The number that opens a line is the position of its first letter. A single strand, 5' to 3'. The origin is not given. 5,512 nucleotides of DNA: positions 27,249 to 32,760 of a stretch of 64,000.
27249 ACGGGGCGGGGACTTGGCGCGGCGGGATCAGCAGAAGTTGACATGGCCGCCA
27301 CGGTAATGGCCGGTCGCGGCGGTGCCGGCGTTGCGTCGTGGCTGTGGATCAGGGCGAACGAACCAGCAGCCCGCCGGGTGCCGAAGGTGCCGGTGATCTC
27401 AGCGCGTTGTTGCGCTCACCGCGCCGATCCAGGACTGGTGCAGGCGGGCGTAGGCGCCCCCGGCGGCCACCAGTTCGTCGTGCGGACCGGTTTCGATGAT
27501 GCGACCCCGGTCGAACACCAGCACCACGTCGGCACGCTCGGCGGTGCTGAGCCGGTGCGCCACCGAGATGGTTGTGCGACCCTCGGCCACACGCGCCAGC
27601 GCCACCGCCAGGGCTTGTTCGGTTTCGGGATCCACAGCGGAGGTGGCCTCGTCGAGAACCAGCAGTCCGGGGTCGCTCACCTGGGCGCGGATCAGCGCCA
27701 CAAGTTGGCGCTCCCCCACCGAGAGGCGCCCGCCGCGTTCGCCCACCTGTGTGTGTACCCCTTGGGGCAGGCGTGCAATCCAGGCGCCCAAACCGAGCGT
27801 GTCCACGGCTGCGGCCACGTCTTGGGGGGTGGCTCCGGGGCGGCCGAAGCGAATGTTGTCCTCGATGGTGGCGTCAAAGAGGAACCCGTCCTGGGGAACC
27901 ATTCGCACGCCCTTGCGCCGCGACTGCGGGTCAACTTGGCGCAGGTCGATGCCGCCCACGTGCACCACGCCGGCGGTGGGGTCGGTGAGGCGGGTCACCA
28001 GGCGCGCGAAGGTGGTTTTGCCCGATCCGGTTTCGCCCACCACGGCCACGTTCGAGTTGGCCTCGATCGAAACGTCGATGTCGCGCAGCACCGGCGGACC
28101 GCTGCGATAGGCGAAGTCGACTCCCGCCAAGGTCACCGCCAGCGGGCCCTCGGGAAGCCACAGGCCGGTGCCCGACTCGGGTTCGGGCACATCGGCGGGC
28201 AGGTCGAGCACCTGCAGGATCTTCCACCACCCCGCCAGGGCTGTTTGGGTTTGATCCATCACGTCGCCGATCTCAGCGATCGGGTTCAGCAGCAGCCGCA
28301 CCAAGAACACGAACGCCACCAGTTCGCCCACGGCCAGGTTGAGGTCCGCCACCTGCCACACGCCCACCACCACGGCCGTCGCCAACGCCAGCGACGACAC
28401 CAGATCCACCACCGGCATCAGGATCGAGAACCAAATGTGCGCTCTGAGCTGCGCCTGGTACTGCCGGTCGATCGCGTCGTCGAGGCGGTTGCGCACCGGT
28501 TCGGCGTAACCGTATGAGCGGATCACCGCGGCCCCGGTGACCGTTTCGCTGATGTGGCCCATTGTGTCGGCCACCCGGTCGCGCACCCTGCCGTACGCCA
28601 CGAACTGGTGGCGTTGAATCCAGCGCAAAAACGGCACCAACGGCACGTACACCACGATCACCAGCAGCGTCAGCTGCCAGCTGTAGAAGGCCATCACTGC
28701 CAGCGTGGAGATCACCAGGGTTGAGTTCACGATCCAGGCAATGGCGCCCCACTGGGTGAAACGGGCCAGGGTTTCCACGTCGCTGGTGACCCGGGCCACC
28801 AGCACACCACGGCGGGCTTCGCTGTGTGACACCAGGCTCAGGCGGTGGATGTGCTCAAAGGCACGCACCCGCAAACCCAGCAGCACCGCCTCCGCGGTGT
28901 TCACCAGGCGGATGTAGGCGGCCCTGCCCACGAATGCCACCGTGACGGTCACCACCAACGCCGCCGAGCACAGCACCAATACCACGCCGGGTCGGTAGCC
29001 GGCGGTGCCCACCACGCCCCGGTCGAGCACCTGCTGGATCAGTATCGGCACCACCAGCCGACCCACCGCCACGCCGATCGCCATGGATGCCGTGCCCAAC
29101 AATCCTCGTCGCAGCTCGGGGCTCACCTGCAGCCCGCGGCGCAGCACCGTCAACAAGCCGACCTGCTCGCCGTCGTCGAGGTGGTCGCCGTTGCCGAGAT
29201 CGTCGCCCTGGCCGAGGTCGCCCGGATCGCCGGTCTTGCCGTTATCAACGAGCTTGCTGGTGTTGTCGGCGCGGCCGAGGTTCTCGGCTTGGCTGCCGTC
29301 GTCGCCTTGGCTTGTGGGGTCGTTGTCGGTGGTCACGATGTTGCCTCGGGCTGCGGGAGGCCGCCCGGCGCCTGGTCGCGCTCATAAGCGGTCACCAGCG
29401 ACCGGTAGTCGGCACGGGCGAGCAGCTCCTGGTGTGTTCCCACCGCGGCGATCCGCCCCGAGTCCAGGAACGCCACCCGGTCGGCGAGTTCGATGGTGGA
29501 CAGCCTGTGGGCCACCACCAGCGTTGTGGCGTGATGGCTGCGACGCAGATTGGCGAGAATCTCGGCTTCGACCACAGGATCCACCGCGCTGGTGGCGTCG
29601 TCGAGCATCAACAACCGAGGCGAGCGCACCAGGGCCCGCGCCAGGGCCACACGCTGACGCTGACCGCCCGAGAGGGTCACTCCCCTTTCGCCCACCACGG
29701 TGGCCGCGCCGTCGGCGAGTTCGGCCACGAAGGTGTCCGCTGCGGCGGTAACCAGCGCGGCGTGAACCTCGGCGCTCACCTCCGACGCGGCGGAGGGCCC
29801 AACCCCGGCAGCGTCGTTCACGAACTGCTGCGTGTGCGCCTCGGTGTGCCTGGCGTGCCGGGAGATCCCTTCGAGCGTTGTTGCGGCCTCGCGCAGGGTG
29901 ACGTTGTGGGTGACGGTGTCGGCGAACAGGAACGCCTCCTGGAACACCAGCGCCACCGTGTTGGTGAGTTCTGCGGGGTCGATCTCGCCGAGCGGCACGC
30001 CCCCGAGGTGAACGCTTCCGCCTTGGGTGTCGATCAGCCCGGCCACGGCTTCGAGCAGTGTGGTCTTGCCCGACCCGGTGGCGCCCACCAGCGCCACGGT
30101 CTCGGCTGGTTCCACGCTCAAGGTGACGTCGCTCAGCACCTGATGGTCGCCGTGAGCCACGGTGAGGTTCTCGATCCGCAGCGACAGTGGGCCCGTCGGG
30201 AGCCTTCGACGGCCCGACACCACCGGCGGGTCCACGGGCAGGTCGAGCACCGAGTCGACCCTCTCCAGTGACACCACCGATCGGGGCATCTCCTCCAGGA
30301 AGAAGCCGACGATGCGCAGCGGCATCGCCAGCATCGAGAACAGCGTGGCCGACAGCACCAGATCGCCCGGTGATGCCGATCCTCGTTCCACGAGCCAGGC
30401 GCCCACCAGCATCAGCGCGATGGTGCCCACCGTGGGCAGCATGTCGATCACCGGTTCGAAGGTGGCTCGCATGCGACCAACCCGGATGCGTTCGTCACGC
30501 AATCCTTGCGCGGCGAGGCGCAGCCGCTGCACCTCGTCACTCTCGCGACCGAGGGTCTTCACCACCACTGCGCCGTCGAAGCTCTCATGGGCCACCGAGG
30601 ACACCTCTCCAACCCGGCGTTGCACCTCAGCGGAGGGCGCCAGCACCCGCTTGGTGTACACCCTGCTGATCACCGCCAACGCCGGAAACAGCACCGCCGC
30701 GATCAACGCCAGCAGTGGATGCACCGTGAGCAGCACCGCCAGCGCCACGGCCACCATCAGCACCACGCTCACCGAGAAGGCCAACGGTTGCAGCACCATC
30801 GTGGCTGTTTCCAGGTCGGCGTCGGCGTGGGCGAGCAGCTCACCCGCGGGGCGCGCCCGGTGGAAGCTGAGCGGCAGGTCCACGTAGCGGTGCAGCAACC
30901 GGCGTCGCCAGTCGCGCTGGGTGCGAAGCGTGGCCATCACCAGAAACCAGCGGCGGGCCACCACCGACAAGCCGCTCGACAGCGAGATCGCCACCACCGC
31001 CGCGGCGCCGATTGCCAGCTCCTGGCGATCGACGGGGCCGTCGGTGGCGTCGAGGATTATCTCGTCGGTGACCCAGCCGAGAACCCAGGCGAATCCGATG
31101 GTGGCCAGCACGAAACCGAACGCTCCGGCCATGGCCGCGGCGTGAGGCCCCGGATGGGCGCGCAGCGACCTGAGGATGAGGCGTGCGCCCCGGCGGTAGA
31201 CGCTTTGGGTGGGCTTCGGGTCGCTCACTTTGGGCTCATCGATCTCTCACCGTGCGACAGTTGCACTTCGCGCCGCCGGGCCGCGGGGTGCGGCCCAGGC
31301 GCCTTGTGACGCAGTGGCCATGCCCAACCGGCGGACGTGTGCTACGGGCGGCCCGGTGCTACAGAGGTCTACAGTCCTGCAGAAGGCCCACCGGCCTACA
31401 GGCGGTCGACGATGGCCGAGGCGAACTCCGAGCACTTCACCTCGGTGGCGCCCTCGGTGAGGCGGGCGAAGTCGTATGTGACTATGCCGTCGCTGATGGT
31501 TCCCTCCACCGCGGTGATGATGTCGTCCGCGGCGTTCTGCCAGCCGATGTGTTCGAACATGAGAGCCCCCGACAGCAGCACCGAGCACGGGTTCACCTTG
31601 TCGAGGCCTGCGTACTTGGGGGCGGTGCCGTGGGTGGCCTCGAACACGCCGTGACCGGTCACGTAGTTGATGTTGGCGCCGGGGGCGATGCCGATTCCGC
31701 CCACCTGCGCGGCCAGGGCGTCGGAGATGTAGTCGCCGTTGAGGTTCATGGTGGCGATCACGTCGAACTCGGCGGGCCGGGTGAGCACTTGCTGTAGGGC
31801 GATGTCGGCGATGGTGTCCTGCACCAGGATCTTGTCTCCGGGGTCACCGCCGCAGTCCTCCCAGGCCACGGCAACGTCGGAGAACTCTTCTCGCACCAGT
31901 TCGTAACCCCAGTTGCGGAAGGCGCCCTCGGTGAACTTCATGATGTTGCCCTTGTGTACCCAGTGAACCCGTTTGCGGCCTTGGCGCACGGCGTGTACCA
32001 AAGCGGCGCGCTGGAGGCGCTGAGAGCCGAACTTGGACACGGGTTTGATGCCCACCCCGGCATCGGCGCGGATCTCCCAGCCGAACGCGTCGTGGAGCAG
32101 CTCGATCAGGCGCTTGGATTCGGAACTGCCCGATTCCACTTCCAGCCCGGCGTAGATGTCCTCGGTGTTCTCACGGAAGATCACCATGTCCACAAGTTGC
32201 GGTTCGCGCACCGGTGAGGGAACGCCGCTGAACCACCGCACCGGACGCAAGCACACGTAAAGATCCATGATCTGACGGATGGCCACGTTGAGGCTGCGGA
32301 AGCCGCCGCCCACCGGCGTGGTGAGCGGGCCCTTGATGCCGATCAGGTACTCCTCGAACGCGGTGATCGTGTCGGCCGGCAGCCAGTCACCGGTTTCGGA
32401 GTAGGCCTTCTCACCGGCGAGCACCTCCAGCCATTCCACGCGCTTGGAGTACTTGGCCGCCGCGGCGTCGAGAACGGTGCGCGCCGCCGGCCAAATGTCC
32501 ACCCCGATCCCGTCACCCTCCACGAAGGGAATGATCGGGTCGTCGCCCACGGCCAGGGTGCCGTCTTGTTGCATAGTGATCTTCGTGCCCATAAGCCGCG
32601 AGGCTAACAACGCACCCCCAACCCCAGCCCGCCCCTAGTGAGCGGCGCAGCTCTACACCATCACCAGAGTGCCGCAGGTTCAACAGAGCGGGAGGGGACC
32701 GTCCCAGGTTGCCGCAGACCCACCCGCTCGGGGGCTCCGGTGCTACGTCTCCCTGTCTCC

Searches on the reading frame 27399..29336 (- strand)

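Call 56: search_protein_families(library=pfam, proteins=[window:27399-29336:-], max_evalue=0.00001)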
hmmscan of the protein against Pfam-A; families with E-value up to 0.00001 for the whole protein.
window:27399-29336:- (645 aa): 2 families
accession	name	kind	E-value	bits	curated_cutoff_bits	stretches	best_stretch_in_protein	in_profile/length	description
PF00664.28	ABC_membrane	-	7.9e-36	124.6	28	1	86-352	8-273/274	ABC transporter transmembrane region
PF00005.33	ABC_tran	-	1.6e-25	90.7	25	1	417-566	1-137/137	ABC transporter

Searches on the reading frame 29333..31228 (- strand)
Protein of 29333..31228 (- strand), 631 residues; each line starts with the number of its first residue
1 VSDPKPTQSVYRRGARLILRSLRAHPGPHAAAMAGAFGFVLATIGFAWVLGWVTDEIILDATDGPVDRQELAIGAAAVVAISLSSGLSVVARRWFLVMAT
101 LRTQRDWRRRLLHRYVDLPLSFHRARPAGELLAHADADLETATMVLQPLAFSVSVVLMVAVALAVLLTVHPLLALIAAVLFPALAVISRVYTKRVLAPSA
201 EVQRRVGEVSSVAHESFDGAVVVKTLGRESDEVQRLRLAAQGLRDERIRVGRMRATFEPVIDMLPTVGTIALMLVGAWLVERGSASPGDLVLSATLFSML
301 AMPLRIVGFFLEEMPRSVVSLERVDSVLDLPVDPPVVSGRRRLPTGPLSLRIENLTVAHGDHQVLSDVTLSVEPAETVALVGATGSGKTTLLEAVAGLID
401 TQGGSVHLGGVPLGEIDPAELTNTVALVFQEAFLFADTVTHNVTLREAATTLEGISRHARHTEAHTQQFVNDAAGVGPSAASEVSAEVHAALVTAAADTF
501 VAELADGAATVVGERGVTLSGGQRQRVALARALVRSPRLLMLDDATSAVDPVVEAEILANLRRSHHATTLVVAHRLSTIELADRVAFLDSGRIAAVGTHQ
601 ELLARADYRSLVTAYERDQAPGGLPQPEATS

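Call 56: search_protein_families(library=pfam, proteins=[window:29333-31228:-], max_evalue=0.00001)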
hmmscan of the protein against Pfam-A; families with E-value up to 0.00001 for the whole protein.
window:29333-31228:- (631 aa): 2 families
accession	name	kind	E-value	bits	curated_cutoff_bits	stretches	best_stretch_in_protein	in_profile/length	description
PF00664.28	ABC_membrane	-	8.8e-35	121.1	28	1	41-304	13-274/274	ABC transporter transmembrane region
PF00005.33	ABC_tran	-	8e-28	98.2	25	1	365-547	1-137/137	ABC transporter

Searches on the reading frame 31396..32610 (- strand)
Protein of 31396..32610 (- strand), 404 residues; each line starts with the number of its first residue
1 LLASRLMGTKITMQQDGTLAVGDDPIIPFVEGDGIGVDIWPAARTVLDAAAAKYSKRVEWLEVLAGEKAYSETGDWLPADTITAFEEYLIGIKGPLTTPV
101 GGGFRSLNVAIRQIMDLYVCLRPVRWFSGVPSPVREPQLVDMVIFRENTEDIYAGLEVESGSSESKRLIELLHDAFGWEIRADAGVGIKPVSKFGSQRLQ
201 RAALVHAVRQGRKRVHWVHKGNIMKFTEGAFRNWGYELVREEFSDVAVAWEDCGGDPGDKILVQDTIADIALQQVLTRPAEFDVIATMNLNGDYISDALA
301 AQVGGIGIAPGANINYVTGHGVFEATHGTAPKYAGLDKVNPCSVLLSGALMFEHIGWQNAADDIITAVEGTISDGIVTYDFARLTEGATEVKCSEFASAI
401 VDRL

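Call 7: search_protein_families(library=pfam, proteins=[window:31396-32610:-], max_evalue=0.01)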
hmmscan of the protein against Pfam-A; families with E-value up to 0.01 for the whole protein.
window:31396-32610:- (404 aa): 1 family
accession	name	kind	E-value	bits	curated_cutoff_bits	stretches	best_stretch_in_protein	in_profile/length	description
PF00180.25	Iso_dh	-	2.4e-90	303.7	27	1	27-400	2-348/348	Isocitrate/isopropylmalate dehydrogenase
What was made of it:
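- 31396..32592 (-): icd (isocitrate dehydrogenase), the downstream host flank. The likely start is ATG 32592. Iso_dh 2.4e-90 (call 7).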

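Call 15: find_related_loci(query=window:31396-32610:-, collection=genome_contigs, flank=10000)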
Query window:31396-32610:- (404 aa) in genome_contigs; peptide patterns used: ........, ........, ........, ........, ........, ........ (x = any residue, [..] = any of these).
600 stretches matched a pattern (row limit reached: there are more); 600 encode a relative of the query (tblastn E <= 1e-3); the best 80 are kept; 80 distinct loci.
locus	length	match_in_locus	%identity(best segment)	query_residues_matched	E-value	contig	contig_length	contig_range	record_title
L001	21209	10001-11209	89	2-404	0e+0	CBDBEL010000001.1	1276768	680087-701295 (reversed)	MAG: Candidatus Aldehydirespirator sp. isolate 42010ebb-ea2b-4a2b-9d13-79554d05c50f genome assembly, contig: contig_1, w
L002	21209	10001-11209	89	2-404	0e+0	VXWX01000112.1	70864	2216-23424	MAG: Acidimicrobiaceae bacterium isolate SB0668_bin_28 NODE_193_length_70864_cov_133.551258, whole genome shotgun sequen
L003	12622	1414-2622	88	2-404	0e+0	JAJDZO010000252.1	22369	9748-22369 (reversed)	MAG: Acidimicrobiia bacterium isolate jk18x40bins.8 k141_2715908, whole genome shotgun sequence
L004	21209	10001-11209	88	2-404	0e+0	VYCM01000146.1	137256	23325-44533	MAG: Acidimicrobiaceae bacterium isolate SB0675_bin_16 NODE_53_length_137256_cov_62.658465, whole genome shotgun sequenc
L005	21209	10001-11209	88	2-404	0e+0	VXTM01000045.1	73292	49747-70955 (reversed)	MAG: Acidimicrobiaceae bacterium isolate SB0665_bin_5 NODE_230_length_73292_cov_53.758128, whole genome shotgun sequence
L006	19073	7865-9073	86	2-404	0e+0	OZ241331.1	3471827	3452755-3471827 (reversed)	MAG: Acidimicrobiales bacterium isolate 7255c353-40fc-46f0-880a-995c00eab931 genome assembly, chromosome: 1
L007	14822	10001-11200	84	5-404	0e+0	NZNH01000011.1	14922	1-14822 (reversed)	MAG: Acidimicrobiaceae bacterium isolate EAC9 MHASMcontig_212362, whole genome shotgun sequence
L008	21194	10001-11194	84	7-404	0e+0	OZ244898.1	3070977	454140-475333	MAG: Candidatus Aldehydirespiratoraceae bacterium isolate f42316b8-8bff-4a9a-a819-47b04988829c genome assembly, chromoso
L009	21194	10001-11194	83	7-404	0e+0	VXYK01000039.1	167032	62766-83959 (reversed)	MAG: Acidimicrobiaceae bacterium isolate SB0670_bin_1 NODE_61_length_167032_cov_16.861634, whole genome shotgun sequence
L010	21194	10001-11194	82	7-404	0e+0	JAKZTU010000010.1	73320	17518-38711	MAG: Acidimicrobiales bacterium isolate Langseth_MAG_00067 Langseth_MAG_00067_000000000010, whole genome shotgun sequenc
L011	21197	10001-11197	81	6-404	0e+0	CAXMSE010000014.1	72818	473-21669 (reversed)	MAG: uncultured Gammaproteobacteria bacterium isolate 07C-BC-St07_bin.28.orig genome assembly, contig: k141_1043714, who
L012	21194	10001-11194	82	7-404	0e+0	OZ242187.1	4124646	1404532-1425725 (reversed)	MAG: Candidatus Aldehydirespiratoraceae bacterium isolate 61e8bfbb-40aa-4858-aaa5-c73b4985a48d genome assembly, chromoso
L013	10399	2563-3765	82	4-404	0e+0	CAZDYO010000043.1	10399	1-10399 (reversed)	MAG TPA_asm: uncultured Acidimicrobiales bacterium isolate SRP216583_co1_145 genome assembly, contig: NODE_6197_length_1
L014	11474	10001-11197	82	6-404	0e+0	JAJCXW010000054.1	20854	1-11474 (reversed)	MAG: Acidimicrobiales bacterium isolate OFTM81 OFTM81_53, whole genome shotgun sequence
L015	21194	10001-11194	83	7-404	0e+0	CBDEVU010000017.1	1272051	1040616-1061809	MAG: Candidatus Aldehydirespiratoraceae bacterium isolate 2f6ae0df-6ed7-4d95-b4de-415f9d37e9b7 genome assembly, contig:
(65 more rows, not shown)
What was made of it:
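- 31396..32592 (-): It is 85-89% identical to L001-L006 (call 15).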

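Call 77: search_protein_families(library=pfam, proteins=[L010:9642-9959:+, L012:9642-9959:+, L009:8547-9821:-, L013:1647-2543:+], max_evalue=0.001)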
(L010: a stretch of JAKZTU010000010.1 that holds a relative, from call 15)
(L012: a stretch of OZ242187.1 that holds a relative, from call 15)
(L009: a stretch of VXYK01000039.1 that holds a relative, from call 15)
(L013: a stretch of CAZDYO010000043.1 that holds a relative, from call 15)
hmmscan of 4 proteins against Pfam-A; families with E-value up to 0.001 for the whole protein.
L010:9642-9959:+ (105 aa): 1 family
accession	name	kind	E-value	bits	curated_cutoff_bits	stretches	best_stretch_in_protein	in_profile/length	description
PF02452.23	PemK_toxin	-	1.1e-16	61.4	23.1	1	3-101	2-108/109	PemK-like, MazF-like toxin of type II toxin-antitoxin system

L012:9642-9959:+ (105 aa): 1 family
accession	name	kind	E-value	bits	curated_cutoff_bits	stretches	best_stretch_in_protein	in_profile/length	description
PF02452.23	PemK_toxin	-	6.2e-17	62.2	23.1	1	3-101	2-108/109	PemK-like, MazF-like toxin of type II toxin-antitoxin system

L009:8547-9821:- (424 aa): 2 families
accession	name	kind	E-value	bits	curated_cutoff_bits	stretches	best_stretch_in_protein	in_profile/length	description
PF13458.12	Peripla_BP_6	-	1.3e-24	88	31.7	1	58-352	3-308/343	Periplasmic binding protein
PF01094.35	ANF_receptor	-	4.8e-20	72.3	25.4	1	79-404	5-349/353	Receptor family ligand binding region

L013:1647-2543:+ (298 aa): 1 family
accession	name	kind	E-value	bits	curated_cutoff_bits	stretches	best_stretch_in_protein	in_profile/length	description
PF02219.23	MTHFR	-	1.5e-77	261.2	24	1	21-292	8-286/287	Methylenetetrahydrofolate reductase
